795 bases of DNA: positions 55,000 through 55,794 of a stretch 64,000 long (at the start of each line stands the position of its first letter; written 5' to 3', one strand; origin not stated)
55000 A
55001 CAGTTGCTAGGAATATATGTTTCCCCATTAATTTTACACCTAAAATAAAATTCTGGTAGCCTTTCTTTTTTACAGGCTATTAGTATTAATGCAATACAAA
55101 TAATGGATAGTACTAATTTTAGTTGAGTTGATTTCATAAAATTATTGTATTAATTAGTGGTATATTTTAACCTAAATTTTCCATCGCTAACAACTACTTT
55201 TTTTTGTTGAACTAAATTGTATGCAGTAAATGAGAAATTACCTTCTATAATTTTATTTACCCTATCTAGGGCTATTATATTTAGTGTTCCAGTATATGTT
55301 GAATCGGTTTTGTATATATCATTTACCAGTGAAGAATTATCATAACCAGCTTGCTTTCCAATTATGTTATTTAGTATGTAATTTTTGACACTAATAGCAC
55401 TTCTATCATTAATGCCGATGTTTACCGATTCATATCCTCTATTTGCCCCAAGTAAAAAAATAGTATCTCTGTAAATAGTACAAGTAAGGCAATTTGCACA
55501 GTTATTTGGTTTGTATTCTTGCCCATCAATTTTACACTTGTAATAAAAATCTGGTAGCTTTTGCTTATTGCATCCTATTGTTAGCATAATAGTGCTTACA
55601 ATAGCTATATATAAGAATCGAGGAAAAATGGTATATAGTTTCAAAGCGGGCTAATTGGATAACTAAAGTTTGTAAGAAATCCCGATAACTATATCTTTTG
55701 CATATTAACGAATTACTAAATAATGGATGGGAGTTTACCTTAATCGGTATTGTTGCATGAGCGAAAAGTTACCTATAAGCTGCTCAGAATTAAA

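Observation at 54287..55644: Mosaic tandem lipoprotein array in which two copies break at exactly the same cassette boundary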

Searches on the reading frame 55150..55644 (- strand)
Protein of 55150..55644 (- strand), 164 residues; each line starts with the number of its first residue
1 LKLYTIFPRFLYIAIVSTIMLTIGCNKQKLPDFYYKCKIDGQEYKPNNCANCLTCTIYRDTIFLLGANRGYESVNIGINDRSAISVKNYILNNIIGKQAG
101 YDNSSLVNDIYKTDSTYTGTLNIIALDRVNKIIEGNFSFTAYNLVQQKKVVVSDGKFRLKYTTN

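Call 5: search_protein_families(library=pfam, proteins=[window:55150-55644:-], max_evalue=1)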
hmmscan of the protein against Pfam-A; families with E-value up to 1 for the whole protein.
window:55150-55644:- (164 aa): 1 family
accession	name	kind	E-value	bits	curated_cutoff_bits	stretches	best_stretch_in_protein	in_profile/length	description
PF19765.4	DUF6252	-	2.3e-08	34.8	27.2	1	50-157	16-120/124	Family of unknown function (DUF6252)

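Call 10: find_homologous_proteins(query=window:55150-55644:-, max_evalue=0.001)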
Query window:55150-55644:- (164 aa): 25 proteins with E <= 0.001 among 37 candidates.
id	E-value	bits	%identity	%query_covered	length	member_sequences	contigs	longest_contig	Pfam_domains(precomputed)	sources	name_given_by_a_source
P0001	5.1e-90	317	100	88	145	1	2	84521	PF19765.5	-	-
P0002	9.3e-60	219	67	94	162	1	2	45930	PF19765.5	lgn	-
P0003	8.5e-57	210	61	95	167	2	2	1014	PF19765.5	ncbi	-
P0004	1.7e-55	205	62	89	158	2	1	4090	PF19765.5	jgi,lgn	jgi:hypothetical protein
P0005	1.4e-53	199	59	93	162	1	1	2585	PF19765.5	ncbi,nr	ncbi:MAG: hypothetical protein H7101_11910 [Deinococcales bacterium]|nr:hypothetical protein [Chitin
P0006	2.5e-53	198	59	93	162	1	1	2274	PF19765.5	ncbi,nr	ncbi:MAG: hypothetical protein H7331_11670 [Bacteroidia bacterium]|nr:hypothetical protein [Bacteroi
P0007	6.9e-50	187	54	99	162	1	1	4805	PF19765.5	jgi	jgi:hypothetical protein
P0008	1.1e-48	183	55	85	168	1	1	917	PF19765.5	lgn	-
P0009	3.8e-48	181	55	95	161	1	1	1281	PF19765.5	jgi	jgi:hypothetical protein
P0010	3.4e-47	178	57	97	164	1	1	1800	PF19765.5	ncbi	-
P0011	4.1e-46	175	54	99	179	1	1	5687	PF19765.5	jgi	jgi:hypothetical protein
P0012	4.9e-46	175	52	95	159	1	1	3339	PF19765.5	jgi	jgi:hypothetical protein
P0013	2.9e-45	172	50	95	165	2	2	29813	PF19765.5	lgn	-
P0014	3.4e-45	172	52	93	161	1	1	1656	PF19765.5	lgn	-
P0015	1.5e-43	167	51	93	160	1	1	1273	PF19765.5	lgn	-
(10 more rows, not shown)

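Call 12: find_encoding_contigs(protein=P0002, flank=5000, max_places=4)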
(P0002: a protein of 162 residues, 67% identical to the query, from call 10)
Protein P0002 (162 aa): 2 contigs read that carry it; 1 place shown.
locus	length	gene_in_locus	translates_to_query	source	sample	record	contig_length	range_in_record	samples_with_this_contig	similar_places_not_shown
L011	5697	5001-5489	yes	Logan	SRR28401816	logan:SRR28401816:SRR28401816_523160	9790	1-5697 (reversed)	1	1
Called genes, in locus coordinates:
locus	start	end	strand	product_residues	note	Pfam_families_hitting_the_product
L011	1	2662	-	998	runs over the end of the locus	PF23500:DUF7133, PF13646:HEAT_2 (faint), PF00034:Cytochrom_C (faint)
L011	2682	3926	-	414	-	PF00375:SDF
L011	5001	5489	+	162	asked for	PF19765:DUF6252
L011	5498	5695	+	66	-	?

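Call 13: find_encoding_contigs(protein=P0013, flank=5000, max_places=4)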
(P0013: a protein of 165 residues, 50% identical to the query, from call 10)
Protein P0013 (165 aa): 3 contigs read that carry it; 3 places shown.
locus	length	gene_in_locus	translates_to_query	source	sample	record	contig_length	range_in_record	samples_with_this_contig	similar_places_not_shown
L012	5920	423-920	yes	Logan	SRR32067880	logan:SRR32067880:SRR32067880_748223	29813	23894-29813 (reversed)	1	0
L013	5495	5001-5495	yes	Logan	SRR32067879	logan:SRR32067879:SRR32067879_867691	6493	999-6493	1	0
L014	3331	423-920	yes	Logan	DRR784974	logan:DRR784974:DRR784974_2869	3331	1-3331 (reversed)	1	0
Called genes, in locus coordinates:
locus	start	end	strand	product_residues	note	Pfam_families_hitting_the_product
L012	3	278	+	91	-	?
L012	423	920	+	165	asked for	PF19765:DUF6252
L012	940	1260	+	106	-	-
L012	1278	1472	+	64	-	PF18962:Por_Secre_tail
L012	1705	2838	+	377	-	PF14696:Glyoxalase_5 (weak), PF00903:Glyoxalase, PF13669:Glyoxalase_4 (weak)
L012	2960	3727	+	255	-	PF03734:YkuD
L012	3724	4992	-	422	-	PF00696:AA_kinase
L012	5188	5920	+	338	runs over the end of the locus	PF00316:FBPase, PF18913:FBPase_C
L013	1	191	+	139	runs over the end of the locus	PF02566:OsmC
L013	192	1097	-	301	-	PF00892:EamA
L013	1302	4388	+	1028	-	PF11028:TMEM260_N, PF28497:DUF8416, PF28495:TMEM260_2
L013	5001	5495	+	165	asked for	PF19765:DUF6252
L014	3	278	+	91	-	?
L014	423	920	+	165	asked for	PF19765:DUF6252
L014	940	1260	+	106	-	-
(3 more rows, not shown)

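Call 16: find_encoding_contigs(protein=P0001, flank=3000, max_places=6)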
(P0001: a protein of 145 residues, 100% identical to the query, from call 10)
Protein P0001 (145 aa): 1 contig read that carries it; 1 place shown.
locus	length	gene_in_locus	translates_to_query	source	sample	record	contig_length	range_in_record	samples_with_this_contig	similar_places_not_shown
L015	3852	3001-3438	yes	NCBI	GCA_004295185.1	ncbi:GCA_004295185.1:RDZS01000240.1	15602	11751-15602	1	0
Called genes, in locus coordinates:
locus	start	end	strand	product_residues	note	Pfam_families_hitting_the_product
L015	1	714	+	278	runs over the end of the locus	PF25025:EF-Ts_N, PF00889:EF_TS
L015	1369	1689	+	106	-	-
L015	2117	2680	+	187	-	-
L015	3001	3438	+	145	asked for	PF19765:DUF6252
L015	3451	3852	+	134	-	?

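Call 54: predict_structure(alignment_id=A2)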
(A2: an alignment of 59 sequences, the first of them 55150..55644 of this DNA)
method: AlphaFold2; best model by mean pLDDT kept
length: 164 residues; sequences in the alignment: 59
mean_pLDDT: 89.1   pTM: 0.77
mean pLDDT of the five models: 89.1, 88.8, 88.3, 87.6, 86.5
residues with pLDDT >= 90: 114; 70-90: 30; 50-70: 18; < 50: 2
segments of 3 or more residues with pLDDT < 50: none
pLDDT, mean of each block of 10 residues (from residue 1): 57 76 64 94 85 92 95 96 98 96 84 98 98 98 96 98 95
secondary structure, 60 per line:
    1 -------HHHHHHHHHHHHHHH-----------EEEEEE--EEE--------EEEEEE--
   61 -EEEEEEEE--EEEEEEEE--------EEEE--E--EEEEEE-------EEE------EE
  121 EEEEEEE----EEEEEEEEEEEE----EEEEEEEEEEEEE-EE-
elements in order: H8-22 E34-39 E42-44 E53-58 E62-69 E72-79 E88-91 E97-102 E110-112 E119-127 E132-143 E148-160

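Call 57: fold_search(model_id=the predicted structure, library=pdb)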
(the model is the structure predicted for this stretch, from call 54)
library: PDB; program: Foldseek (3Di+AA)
matches with E <= 10: 1011; with E <= 0.001: 0
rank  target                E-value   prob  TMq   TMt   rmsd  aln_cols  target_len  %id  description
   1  4zjm_G                4.9e-03  1.00  0.36  0.47   9.0       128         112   15  Crystal Structure of Mycobacterium tuberculosis LpqH (Rv3763) (released 2015-05-13)
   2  4zjm_B                8.3e-03  1.00  0.37  0.49   8.8       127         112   14  Crystal Structure of Mycobacterium tuberculosis LpqH (Rv3763) (released 2015-05-13)
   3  4zjm_E                1.3e-02  1.00  0.42  0.55   5.8       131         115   15  Crystal Structure of Mycobacterium tuberculosis LpqH (Rv3763) (released 2015-05-13)
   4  4zjm_A                1.4e-02  0.95  0.31  0.40   9.5       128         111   16  Crystal Structure of Mycobacterium tuberculosis LpqH (Rv3763) (released 2015-05-13)
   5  4zjm_C                2.0e-02  0.98  0.35  0.46   9.2       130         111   15  Crystal Structure of Mycobacterium tuberculosis LpqH (Rv3763) (released 2015-05-13)
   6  4zjm_F                2.6e-02  0.98  0.37  0.48   8.6       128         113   15  Crystal Structure of Mycobacterium tuberculosis LpqH (Rv3763) (released 2015-05-13)
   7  4zjm_D                3.5e-02  0.96  0.35  0.46   9.2       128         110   16  Crystal Structure of Mycobacterium tuberculosis LpqH (Rv3763) (released 2015-05-13)
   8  8g78_B                5.7e-02  0.09  0.13  0.07  15.5       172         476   12  Local refinement of SARS-CoV-2 spike/nanobody mixture complex around NTD (released 2024-02-21)
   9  7fds_B                6.6e-02  0.95  0.38  0.48   8.3       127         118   13  High resolution crystal structure of LpqH from Mycobacterium tuberculosis (released 2021-12-15)
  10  7m8k_A                1.0e-01  0.12  0.15  0.04  15.4       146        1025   12  Cryo-EM structure of Brazil (P.1) SARS-CoV-2 spike glycoprotein variant in the prefusion state (1 RBD up) (released 2021-05-05)
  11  7q0i_C                1.0e-01  0.08  0.14  0.10  16.0       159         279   11  Crystal structure of the N-terminal domain of SARS-CoV-2 beta variant spike glycoprotein in complex with Beta-43 (released 2021-12-22)
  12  8c29_O                1.1e-01  0.35  0.27  0.24  14.6       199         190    9  Cryo-EM structure of photosystem II C2S2 supercomplex from Norway spruce (Picea abies) at 2.8 Angstrom resolution (released 2023-07-26)
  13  4ytw_B                1.2e-01  0.15  0.16  0.16  18.3       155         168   10  Crystal structure of Ups1-Mdm35 complex (released 2015-08-12)
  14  7m8j_A                1.4e-01  0.09  0.14  0.12  15.3       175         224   10  SARS-CoV-2 S-NTD + Fab CM25 (released 2021-05-19)
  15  8dm3_A                2.0e-01  0.08  0.15  0.04  15.5       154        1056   10  Cryo-EM structure of SARS-CoV-2 Omicron BA.2 spike protein in complex with Fab 4A8 (released 2023-01-25)
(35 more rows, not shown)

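Call 60: find_related_loci(query=A3, collection=genome_contigs, flank=5000)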
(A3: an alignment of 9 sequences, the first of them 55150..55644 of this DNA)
Query A3 (164 aa) in genome_contigs; peptide patterns used: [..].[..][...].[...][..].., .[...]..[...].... (x = any residue, [..] = any of these).
35 stretches matched a pattern; 18 encode a relative of the query (tblastn E <= 1e-3); 18 distinct loci.
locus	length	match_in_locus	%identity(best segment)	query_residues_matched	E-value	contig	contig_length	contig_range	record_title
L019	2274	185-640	59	13-164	4e-60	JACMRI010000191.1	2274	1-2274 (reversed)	MAG: Bacteroidia bacterium isolate LF-bin-500 FL-bin-500-contig-k141_2505012, whole genome shotgun sequence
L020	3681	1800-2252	49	11-161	6e-48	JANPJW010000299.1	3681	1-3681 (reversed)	MAG: Chitinophagaceae bacterium isolate VAR_61_metabat_350 VAR_61_k141_1932273, whole genome shotgun sequence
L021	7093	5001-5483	50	9-164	1e-47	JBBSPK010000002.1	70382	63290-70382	MAG: Chitinophagales bacterium isolate LS6_sbin.54 LS6_sbin.54_K_1555587_L_70382_cov_10.2038, whole genome shotgun seque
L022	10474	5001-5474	46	8-163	1e-46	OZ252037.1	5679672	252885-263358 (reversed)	MAG: Flavisolibacter sp. isolate 76ae5774-17f9-4149-863b-b63760e08cf3 genome assembly, chromosome: 1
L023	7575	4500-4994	47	3-162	2e-45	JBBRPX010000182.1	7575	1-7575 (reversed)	MAG: Chitinophagales bacterium isolate metawrap_la1_106 W_la1_106_k141_1574876L_7575_cov_11.9778, whole genome shotgun s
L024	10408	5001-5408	53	27-159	4e-45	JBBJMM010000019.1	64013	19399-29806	MAG: Ferruginibacter sp. isolate RUP_SRG_32 NODE_343_length_64013_cov_11.497530, whole genome shotgun sequence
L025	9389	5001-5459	49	9-161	6e-45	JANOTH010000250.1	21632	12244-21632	MAG: Ferruginibacter sp. isolate VAR_39_metabat_319_sub VAR_39_k141_4422937, whole genome shotgun sequence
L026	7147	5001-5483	46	9-164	1e-43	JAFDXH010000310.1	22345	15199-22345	MAG: Bacteroidetes bacterium isolate SZAS-20 CK_MAG-73__310__length-22345, whole genome shotgun sequence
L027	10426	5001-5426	50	25-164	4e-43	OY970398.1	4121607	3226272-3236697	MAG: uncultured Chitinophagaceae bacterium isolate MFD02832.bin.c.2 genome assembly, chromosome: 1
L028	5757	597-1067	45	9-164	3e-41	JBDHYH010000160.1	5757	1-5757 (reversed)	MAG: Chitinophagaceae bacterium isolate AS-MESO-3CA.304 NODE_56885_length_5757_cov_4.313380, whole genome shotgun sequen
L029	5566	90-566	40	5-162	5e-40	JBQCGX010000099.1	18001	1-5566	MAG: Agriterribacter sp. isolate bin636 k127_5346942, whole genome shotgun sequence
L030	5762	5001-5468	45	9-161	3e-39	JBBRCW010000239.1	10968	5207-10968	MAG: Chitinophagales bacterium isolate Co_metawrap_2420 Cmw_2420_k141_6625436_length_10968_cov_10.9741, whole genome sho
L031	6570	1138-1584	44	15-162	2e-39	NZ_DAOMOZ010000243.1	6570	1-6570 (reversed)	MAG: Agriterribacter sp. isolate AMR_MDS_5873 NODE_5017_length_6570_cov_5.104835, whole genome shotgun sequence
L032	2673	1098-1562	49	11-163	1e-38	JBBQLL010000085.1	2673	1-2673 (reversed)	MAG: Chitinophagales bacterium isolate Co_metawrap_494 Cmw_494_k141_25837928_length_2673_cov_17.2496, whole genome shotg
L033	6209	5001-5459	44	9-158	1e-37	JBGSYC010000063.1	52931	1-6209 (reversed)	MAG: Flavihumibacter sp. isolate JTS-RE81 k141_6842316, whole genome shotgun sequence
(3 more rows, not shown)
